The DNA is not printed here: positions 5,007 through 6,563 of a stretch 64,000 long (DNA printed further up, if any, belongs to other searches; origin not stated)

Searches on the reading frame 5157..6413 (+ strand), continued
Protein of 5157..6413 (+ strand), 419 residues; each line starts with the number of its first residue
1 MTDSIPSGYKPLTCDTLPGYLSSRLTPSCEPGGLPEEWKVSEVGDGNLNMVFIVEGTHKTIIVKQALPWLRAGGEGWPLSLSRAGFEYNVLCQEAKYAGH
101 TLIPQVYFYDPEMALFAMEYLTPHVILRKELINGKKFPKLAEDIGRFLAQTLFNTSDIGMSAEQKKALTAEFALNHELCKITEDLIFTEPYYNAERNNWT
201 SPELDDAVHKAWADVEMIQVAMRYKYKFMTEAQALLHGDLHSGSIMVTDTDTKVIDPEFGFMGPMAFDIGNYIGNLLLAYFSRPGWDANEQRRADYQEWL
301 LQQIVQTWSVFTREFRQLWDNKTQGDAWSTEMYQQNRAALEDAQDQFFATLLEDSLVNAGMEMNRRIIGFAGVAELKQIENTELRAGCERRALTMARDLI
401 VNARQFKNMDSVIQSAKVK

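Call 75: get_annotated_region(hit=H165, flank=8000)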
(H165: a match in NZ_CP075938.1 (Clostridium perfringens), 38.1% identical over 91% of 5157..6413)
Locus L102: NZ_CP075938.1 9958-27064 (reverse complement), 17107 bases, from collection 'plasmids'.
description: Clostridium perfringens strain CPI 53k-r1 plasmid pCPCPI53k-r1_4
organism: Clostridium perfringens (NCBI taxid 1502)
taxonomy: Bacteria; Bacillota; Clostridia; Eubacteriales; Clostridiaceae; Clostridium; Clostridium perfringens
host: -; source: feces; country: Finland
typing (MOB-suite, as given by PLSDB): mobilizable; replicon rep_cluster_1713; relaxase MOBP
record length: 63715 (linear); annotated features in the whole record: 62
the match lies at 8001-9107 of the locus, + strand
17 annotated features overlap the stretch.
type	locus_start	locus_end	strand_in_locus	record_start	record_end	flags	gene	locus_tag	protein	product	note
CDS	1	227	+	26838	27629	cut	-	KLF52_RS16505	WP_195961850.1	ABC transporter permease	-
CDS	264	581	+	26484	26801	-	-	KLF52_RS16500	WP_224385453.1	Os1348 family NHLP clan protein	-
CDS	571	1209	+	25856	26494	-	-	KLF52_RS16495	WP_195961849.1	hypothetical protein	-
CDS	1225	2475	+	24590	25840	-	-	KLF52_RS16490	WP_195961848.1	DUF6365 family protein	-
CDS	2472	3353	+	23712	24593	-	-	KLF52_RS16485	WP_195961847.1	hypothetical protein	-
CDS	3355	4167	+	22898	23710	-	-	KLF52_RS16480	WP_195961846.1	sugar phosphate nucleotidyltransferase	GO:0009058 - biosynthetic process [Evidence IEA]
CDS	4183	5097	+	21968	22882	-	-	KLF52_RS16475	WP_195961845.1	radical SAM protein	-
CDS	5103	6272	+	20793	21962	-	-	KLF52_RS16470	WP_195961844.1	DUF6365 family protein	-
CDS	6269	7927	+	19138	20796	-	-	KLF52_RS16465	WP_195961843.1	radical SAM protein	-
CDS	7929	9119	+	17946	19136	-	mtnK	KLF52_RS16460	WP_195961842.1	S-methyl-5-thioribose kinase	GO:0019509 - L-methionine salvage from methylthioadenosine [Evidence IEA]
CDS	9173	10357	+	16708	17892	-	metK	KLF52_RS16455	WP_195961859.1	methionine adenosyltransferase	GO:0006556 - S-adenosylmethionine biosynthetic process [Evidence IEA]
CDS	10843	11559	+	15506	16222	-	-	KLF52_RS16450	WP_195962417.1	LytTR family DNA-binding domain-containing protein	-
CDS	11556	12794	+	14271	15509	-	-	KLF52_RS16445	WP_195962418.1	GHKL domain-containing protein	-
CDS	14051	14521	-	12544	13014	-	-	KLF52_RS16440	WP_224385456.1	hypothetical protein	-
CDS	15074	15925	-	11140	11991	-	-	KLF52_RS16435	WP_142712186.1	ETX/MTX2 family pore-forming toxin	-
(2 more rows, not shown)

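Call 76: get_annotated_region(hit=H153, flank=8000)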
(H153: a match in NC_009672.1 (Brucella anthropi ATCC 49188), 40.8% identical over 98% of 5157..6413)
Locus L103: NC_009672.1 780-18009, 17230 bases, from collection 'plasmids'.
description: Brucella anthropi ATCC 49188 plasmid pOANT04, complete sequence
organism: Brucella anthropi ATCC 49188 (NCBI taxid 439375)
taxonomy: Bacteria; Pseudomonadota; Alphaproteobacteria; Hyphomicrobiales; Brucellaceae; Brucella; Brucella anthropi; Brucella anthropi ATCC 49188
host: -; source: -; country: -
typing (MOB-suite, as given by PLSDB): non-mobilizable
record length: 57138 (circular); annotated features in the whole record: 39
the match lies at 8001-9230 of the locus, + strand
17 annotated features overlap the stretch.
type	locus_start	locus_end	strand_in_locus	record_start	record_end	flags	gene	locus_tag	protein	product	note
CDS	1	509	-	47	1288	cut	-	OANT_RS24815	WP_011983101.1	DUF3422 domain-containing protein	-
CDS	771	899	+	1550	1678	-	-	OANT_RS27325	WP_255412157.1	hypothetical protein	-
CDS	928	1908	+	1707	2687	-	-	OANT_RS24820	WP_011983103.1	sugar-binding transcriptional regulator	-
CDS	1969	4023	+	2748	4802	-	-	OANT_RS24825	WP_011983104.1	bifunctional aldolase/short-chain dehydrogenase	-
CDS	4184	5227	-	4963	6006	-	-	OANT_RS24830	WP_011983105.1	substrate-binding domain-containing protein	-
CDS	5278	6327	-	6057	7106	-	-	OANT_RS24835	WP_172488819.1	ABC transporter permease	GO:0008643 - carbohydrate transport [Evidence IEA]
CDS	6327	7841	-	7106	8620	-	-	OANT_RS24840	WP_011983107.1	sugar ABC transporter ATP-binding protein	-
CDS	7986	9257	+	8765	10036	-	mtnK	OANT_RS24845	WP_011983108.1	S-methyl-5-thioribose kinase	GO:0019509 - L-methionine salvage from methylthioadenosine [Evidence IEA]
CDS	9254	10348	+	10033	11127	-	mtnA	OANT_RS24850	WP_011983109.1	S-methyl-5-thioribose-1-phosphate isomerase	GO:0019509 - L-methionine salvage from methylthioadenosine [Evidence IEA]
CDS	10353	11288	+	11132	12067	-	-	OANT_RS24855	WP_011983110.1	transketolase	-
CDS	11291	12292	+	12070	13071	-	-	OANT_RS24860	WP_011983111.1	transketolase C-terminal domain-containing protein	-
CDS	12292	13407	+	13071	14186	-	-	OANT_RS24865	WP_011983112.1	RuBisCO large subunit C-terminal-like domain-containing protein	-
CDS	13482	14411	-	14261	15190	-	-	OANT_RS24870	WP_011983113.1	glyoxylate/hydroxypyruvate reductase A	-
CDS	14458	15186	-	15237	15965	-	-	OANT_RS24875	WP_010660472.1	amino acid ABC transporter ATP-binding protein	-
CDS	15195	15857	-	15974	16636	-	-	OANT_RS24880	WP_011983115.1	amino acid ABC transporter permease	GO:0006865 - amino acid transport [Evidence IEA]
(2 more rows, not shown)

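Call 77: get_annotated_region(hit=H164, flank=8000)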
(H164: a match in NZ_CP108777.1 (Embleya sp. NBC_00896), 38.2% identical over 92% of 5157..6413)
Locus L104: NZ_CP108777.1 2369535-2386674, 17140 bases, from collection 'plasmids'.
description: Embleya sp. NBC_00896 plasmid unnamed1, complete sequence
organism: Embleya sp. NBC_00896 (NCBI taxid 2975961)
taxonomy: Bacteria; Actinomycetota; Actinomycetes; Kitasatosporales; Streptomycetaceae; Embleya; Embleya sp. NBC 00896
host: -; source: -; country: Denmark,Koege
typing (MOB-suite, as given by PLSDB): non-mobilizable
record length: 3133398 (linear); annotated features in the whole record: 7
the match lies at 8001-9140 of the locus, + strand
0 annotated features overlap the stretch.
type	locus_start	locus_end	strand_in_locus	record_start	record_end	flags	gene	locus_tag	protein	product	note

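Call 78: get_annotated_region(hit=H166, flank=8000)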
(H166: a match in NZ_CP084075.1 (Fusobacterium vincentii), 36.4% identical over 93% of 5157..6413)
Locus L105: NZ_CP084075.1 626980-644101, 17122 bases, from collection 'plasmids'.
description: Fusobacterium vincentii strain SB055 plasmid pSB055A, complete sequence
organism: Fusobacterium vincentii (NCBI taxid 155615)
taxonomy: Bacteria; Fusobacteriota; Fusobacteriia; Fusobacteriales; Fusobacteriaceae; Fusobacterium; Fusobacterium vincentii
host: -; source: -; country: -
typing (MOB-suite, as given by PLSDB): non-mobilizable
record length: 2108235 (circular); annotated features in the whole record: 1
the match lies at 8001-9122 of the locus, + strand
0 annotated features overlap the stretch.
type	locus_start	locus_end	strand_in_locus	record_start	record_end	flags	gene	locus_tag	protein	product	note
